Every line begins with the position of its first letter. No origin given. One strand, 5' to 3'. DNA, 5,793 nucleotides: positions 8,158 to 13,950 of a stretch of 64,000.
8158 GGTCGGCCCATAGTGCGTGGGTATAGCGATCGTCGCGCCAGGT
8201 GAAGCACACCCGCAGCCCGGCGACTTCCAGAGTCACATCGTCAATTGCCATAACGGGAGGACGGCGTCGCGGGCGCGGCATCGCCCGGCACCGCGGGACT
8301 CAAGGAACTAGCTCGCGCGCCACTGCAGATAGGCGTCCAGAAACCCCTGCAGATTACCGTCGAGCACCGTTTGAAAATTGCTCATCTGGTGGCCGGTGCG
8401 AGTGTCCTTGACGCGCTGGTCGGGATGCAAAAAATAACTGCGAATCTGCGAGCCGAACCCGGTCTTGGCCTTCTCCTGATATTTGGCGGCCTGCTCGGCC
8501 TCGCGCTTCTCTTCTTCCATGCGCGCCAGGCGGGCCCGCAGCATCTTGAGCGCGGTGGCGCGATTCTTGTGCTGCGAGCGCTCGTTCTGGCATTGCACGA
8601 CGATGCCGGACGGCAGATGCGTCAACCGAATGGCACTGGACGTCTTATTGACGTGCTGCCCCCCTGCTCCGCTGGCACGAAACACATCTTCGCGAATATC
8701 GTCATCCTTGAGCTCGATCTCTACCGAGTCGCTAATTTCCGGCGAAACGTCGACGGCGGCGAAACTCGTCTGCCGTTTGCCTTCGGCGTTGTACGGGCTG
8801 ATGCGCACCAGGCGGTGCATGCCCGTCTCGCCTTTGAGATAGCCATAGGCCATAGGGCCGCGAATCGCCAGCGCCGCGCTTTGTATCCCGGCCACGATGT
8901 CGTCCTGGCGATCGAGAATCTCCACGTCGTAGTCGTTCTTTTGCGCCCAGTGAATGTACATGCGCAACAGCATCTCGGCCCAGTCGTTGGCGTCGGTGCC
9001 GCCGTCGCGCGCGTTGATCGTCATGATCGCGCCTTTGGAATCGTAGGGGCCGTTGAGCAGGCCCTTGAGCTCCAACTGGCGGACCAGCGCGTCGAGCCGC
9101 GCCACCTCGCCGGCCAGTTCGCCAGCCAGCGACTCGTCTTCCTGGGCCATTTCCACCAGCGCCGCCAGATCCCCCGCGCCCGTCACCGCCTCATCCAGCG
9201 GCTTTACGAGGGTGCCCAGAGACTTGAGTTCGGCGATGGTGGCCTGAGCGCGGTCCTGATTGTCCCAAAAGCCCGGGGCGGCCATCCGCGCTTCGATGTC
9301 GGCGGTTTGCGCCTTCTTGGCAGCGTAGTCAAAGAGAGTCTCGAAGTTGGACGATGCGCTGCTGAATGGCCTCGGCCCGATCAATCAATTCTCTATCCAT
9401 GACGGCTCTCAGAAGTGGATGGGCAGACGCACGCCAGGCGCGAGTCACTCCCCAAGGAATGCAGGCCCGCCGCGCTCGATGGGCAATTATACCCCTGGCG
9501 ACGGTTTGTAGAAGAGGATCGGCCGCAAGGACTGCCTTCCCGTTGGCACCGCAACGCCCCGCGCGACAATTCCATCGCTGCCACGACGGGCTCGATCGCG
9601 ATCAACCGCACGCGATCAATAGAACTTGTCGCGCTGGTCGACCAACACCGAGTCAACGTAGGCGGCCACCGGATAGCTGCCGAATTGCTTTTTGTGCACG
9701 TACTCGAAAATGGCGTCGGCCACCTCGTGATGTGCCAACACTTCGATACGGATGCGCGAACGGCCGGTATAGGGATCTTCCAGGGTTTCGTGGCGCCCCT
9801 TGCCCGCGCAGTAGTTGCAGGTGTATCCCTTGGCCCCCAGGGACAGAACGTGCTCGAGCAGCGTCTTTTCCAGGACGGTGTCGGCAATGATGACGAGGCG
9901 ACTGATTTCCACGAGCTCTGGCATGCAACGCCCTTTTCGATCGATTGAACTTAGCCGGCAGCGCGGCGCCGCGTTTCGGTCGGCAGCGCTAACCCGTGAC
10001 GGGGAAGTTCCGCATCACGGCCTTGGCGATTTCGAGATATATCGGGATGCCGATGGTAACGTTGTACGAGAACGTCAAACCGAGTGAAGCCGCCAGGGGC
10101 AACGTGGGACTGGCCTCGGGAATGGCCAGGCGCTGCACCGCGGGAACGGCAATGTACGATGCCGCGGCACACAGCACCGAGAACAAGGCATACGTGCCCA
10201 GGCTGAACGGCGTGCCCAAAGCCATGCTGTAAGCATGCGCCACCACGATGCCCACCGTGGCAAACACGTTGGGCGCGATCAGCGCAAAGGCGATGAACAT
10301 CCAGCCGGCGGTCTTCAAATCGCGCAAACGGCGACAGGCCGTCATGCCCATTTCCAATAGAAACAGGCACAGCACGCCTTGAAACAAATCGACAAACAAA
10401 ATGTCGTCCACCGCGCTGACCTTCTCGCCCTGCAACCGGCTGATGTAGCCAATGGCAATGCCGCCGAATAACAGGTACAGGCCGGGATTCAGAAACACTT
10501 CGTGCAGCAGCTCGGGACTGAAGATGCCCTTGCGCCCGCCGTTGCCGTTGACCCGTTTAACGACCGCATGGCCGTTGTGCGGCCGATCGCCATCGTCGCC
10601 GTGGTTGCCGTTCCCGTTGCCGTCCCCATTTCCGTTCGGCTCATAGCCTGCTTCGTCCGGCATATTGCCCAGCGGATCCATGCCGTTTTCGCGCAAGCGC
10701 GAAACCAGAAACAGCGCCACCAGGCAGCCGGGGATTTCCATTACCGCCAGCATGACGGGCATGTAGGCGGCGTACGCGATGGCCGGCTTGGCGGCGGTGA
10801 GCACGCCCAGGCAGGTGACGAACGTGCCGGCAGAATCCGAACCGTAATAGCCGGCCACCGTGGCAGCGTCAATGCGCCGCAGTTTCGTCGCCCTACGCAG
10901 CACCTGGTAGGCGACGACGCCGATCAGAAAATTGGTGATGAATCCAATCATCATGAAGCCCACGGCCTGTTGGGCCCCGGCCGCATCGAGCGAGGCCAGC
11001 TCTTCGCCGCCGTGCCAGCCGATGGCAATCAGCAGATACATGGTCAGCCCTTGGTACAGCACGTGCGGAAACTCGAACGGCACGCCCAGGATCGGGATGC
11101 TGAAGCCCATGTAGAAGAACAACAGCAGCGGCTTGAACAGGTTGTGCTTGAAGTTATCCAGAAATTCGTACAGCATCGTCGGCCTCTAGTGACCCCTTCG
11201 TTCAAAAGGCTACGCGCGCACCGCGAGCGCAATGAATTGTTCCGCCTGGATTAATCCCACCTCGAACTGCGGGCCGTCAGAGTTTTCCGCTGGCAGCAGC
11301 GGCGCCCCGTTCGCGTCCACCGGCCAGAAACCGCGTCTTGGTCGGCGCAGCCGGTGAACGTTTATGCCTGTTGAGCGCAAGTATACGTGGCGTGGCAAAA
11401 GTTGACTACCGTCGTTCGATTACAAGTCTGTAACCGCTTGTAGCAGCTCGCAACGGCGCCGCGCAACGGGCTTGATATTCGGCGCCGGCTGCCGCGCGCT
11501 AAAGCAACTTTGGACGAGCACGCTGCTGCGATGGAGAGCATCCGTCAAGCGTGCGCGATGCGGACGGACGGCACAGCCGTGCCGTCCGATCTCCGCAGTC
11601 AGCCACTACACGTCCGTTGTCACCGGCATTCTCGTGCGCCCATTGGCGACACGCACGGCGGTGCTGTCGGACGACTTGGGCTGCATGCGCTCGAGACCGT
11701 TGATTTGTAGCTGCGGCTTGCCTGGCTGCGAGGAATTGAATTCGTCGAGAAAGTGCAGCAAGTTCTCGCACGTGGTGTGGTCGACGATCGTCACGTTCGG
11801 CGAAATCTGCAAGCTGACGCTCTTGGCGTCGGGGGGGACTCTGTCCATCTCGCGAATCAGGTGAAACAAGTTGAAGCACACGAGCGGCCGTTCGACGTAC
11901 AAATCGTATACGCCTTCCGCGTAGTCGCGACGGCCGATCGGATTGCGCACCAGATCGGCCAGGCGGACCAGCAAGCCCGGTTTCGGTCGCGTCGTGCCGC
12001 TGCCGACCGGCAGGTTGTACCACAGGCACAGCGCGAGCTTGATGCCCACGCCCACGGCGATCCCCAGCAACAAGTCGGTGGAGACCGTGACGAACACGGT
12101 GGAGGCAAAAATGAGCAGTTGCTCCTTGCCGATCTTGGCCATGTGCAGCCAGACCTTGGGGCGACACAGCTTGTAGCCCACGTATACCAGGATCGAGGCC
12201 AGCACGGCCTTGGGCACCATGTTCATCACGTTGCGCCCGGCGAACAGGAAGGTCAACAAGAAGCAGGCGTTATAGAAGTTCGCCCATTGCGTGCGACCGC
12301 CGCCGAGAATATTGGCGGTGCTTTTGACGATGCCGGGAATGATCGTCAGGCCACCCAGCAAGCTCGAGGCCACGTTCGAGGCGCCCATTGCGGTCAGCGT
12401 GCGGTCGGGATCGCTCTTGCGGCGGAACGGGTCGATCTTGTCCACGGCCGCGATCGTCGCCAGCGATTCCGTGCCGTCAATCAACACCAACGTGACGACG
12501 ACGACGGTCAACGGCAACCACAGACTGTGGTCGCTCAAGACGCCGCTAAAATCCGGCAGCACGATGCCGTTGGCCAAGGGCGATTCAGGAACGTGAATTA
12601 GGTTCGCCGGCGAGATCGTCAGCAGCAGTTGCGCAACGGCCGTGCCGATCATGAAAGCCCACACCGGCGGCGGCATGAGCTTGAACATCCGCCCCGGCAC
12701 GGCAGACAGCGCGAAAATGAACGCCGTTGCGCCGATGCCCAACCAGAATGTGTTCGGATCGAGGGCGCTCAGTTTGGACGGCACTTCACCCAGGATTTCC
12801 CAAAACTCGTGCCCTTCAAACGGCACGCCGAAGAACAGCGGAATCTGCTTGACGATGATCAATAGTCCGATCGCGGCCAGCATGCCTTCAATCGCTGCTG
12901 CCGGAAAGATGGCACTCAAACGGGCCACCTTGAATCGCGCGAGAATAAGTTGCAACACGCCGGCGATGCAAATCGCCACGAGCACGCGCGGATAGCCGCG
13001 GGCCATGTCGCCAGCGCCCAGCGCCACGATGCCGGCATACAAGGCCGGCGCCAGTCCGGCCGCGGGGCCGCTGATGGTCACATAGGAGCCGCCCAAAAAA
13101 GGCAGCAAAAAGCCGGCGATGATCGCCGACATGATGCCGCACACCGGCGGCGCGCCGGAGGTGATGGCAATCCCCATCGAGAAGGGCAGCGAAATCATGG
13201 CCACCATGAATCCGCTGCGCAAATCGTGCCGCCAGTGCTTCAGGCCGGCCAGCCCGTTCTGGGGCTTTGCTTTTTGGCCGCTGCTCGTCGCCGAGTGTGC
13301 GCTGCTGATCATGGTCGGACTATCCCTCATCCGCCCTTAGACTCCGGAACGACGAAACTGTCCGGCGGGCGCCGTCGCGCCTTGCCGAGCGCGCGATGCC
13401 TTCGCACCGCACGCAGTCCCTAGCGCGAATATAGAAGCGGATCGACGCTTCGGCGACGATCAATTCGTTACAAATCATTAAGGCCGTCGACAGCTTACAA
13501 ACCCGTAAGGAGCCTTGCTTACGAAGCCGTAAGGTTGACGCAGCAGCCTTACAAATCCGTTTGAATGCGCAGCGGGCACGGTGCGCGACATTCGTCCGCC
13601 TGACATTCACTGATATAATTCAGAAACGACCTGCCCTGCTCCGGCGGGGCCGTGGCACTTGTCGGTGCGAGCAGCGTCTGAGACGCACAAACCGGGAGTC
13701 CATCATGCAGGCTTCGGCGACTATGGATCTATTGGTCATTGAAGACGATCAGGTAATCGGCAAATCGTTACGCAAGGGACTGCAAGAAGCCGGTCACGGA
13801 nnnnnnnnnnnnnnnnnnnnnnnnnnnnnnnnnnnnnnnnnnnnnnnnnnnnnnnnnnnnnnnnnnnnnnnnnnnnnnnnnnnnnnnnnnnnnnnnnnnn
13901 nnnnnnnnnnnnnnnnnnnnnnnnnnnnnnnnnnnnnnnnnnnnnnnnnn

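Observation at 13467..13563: Four tandem TTAC-N6-GTAA palindromes between sulP and a CusRS-like two-component operon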

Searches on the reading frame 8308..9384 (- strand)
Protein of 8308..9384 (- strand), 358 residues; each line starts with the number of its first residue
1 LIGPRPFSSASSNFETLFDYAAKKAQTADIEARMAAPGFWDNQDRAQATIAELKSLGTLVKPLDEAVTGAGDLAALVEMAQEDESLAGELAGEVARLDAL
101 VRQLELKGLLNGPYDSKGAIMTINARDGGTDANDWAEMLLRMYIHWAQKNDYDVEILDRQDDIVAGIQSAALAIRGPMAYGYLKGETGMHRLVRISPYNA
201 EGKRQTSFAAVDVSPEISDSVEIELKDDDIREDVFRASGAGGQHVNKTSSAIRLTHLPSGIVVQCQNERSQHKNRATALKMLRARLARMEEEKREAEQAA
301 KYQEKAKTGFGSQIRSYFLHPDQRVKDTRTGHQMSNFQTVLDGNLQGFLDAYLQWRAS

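Call 10: search_protein_families(library=pfam, proteins=[window:8308-9384:-])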
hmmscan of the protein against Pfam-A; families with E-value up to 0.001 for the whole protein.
window:8308-9384:- (358 aa): 2 families
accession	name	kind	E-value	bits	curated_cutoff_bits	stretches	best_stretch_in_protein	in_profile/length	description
PF03462.23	PCRF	-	1.3e-51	175.6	24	1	24-211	2-194/194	PCRF domain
PF00472.26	RF-1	-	1.7e-42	144.5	35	1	220-329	2-116/116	RF-1 domain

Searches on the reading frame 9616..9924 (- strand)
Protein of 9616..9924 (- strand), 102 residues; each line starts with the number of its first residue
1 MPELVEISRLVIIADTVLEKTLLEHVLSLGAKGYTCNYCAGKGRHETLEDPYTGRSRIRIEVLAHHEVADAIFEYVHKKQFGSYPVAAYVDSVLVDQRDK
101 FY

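Call 49: search_protein_families(library=pfam, proteins=[window:9616-9924:-], max_evalue=0.00001)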
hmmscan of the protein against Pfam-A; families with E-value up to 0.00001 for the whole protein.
window:9616-9924:- (102 aa): 1 family
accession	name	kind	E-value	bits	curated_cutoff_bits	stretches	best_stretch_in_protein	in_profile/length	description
PF00543.27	P-II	-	8.7e-10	39.3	25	1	9-93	3-95/102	Nitrogen regulatory protein P-II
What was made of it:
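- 9616..9924 (-): sbtB-like P-II gene downstream of sbtA. Pfam P-II 39.3 bits, above the cut-off of 25 (call 49).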

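Call 61: search_solved_structures(query=window:9616-9924:-, max_evalue=0.01)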
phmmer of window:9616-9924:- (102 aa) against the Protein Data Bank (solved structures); distinct sequences matched with E-value up to 0.01: 8.
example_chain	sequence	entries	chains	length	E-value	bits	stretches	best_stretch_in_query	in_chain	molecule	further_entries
2cz4_A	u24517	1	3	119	4.1e-13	52.7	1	3-101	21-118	hypothetical protein TTHA0516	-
6mm2_A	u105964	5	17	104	7.8e-07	32.6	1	7-96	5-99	Carbon regulatory PII-like protein SbtB | SbtB7001, PII-like protein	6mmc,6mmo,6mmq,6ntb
6n4a_A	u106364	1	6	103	8.1e-07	32.5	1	7-96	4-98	PII-like SbtB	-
6wue_A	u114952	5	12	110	2.6e-05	27.7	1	8-93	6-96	Membrane-associated protein slr1513 | Membrane-associated protein SbtB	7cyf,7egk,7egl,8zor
7r32_A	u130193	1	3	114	2.9e-05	27.5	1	8-93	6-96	Membrane-associated protein slr1513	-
5o3p_A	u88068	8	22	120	3.4e-05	27.3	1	8-93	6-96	Membrane-associated protein slr1513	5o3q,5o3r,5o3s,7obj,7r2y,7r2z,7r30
7r31_A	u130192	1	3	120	3.4e-05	27.3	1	8-93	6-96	Membrane-associated protein slr1513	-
3dfe_A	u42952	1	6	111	0.00038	23.9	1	8-90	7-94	Putative Pii-Like Signaling Protein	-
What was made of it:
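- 9616..9924 (-): PDB SbtB chains at E about 8e-7 (call 61).
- On SbtA/SbtB and BicA inorganic-carbon transporters (target genes): A P-II gene lies at 9616-9924 and matches SbtB chains (calls 49, 61).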

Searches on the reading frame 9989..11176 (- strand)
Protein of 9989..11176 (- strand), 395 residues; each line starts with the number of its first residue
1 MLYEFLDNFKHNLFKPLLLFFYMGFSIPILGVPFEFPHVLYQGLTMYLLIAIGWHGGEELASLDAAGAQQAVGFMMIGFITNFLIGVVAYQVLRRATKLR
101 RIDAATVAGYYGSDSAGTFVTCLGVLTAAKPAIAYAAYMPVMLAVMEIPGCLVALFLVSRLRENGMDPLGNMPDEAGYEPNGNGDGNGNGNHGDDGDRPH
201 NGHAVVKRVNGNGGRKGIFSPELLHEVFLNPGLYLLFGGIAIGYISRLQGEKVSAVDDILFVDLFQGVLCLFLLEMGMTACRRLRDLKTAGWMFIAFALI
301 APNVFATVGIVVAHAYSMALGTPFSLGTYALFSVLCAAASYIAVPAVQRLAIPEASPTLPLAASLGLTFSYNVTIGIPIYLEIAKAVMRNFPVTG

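Call 3: search_protein_families(library=ncbifam, proteins=[window:9989-11176:-])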
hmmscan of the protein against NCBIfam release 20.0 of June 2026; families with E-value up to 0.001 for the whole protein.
window:9989-11176:- (395 aa): 0 families

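Call 10: search_protein_families(library=pfam, proteins=[window:9989-11176:-])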
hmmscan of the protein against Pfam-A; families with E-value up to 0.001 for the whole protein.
window:9989-11176:- (395 aa): 1 family
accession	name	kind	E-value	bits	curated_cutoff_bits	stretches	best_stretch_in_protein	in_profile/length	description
PF05982.17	Sbt_1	-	3e-97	326.1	27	1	16-384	1-307/308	Na+-dependent bicarbonate transporter superfamily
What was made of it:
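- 9989..11176 (-): sbtA-like gene (Sbt_1 family). Pfam PF05982, 326 bits (call 10).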

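Call 59: search_solved_structures(query=window:9989-11176:-, max_evalue=0.001)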
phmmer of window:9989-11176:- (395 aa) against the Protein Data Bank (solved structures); distinct sequences matched with E-value up to 0.001: 1.
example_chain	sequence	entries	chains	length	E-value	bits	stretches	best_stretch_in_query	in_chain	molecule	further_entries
7cye_A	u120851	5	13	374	2.7e-26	96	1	2-386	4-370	Slr1512 protein | Sodium-dependent bicarbonate transporter SbtA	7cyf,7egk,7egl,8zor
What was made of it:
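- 9989..11176 (-): Its only PDB relative is Synechocystis SbtA, E=2.7e-26 over the full length (call 59).
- On SbtA/SbtB and BicA inorganic-carbon transporters (target genes): The only PDB hit is Synechocystis SbtA, E 2.7e-26 (call 59).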

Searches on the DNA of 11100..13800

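Call 69: search_rna_families(source=window, start=11100, end=13800, threshold=evalue, max_evalue=1)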
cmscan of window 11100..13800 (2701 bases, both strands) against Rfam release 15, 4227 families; matches with E-value up to 1: 1.
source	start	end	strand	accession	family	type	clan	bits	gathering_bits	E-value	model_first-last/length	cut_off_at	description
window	13188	13304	-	RF01672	P2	Gene; sRNA;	-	24.3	80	0.31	1-138/138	no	Psudomonas sRNA P2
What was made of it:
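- There is no significant Rfam match: one chance-level hit, E 0.31, inside sulP (call 69).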

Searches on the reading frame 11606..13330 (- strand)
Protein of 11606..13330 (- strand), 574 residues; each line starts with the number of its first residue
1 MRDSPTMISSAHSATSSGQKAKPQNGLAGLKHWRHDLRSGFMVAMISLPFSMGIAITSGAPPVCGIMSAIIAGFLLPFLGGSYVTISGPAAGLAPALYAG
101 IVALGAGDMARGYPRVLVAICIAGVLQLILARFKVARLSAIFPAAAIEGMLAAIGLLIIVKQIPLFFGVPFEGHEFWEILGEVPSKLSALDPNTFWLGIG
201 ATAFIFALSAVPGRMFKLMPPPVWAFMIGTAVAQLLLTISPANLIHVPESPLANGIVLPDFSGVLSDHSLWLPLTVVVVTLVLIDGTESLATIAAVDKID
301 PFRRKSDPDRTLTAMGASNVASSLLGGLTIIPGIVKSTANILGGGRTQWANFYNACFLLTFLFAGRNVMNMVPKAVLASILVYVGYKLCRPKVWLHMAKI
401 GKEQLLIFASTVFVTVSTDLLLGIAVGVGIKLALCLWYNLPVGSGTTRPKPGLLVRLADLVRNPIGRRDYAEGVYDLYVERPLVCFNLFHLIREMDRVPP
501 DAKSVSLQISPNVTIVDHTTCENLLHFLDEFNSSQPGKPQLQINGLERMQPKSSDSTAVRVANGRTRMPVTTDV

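Call 3: search_protein_families(library=ncbifam, proteins=[window:11606-13330:-])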
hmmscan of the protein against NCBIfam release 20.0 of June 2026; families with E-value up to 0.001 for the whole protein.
window:11606-13330:- (574 aa): 3 families
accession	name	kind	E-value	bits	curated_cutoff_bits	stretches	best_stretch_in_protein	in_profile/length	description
TIGR00815.1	sulP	subfamily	2.2e-42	145.3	380.45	1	31-437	12-423/565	sulfate permease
NF050096.1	BicarbTportBicA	equivalog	2.5e-39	135.3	880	1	31-431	10-400/547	bicarbonate transporter BicA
NF008660.1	PRK11660.1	equivalog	8.3e-36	123.5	614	2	30-238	26-225/572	C4-dicarboxylic acid transporter DauA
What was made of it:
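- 11606..13330 (-): sulP, a SulP-family anion transporter. Its closest solved relative is the BicA membrane domain. NCBIfam sulP and BicA models both score below cut-off (call 3).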

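Call 10: search_protein_families(library=pfam, proteins=[window:11606-13330:-])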
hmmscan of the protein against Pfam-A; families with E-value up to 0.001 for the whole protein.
window:11606-13330:- (574 aa): 2 families
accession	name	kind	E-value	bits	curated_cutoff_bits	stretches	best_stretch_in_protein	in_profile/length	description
PF00916.26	Sulfate_transp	-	1.1e-47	163.1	23.2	1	34-411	2-380/380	Sulfate permease family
PF16983.11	MFS_MOT1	-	6.6e-06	26.9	30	1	272-388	15-111/111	Molybdate transporter of MFS superfamily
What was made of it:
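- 11606..13330 (-): Pfam Sulfate_transp 163 bits (call 10).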

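Call 60: search_solved_structures(query=window:11606-13330:-, max_evalue=1e-10)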
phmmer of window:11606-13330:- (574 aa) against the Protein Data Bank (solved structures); distinct sequences matched with E-value up to 1e-10: 3.
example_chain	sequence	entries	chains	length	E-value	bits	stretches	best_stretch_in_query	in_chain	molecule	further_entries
6ki1_A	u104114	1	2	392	6e-23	84.3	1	32-423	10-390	Low affinity sulfate transporter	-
5iof_A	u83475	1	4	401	2.1e-15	59.4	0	34-172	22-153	Sulphate transporter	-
5da0_A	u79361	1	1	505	5.1e-15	58.2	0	34-172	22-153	Sulphate transporter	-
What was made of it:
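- The target genes are homologues of sbtA and bicA (calls 59, 60).
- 11606..13330 (-): PDB 6ki1, E=6e-23 (call 60).
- On SbtA/SbtB and BicA inorganic-carbon transporters (target genes): The best PDB hit is the BicA membrane domain 6ki1, E 6e-23 (calls 3, 60).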

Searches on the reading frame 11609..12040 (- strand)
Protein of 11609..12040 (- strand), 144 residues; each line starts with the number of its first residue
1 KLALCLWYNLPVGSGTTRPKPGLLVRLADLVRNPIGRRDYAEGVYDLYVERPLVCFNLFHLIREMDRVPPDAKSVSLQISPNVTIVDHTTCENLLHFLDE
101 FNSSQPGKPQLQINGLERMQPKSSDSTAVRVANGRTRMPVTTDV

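Call 71: search_protein_families(library=pfam, proteins=[window:11609-12040:-], max_evalue=1)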
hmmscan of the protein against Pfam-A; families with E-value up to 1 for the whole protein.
window:11609-12040:- (144 aa): 1 family
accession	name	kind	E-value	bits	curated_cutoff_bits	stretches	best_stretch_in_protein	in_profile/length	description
PF18071.7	HMW1C_N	-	0.23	11.8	27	0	88-127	17-56/146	HMW1C N-terminal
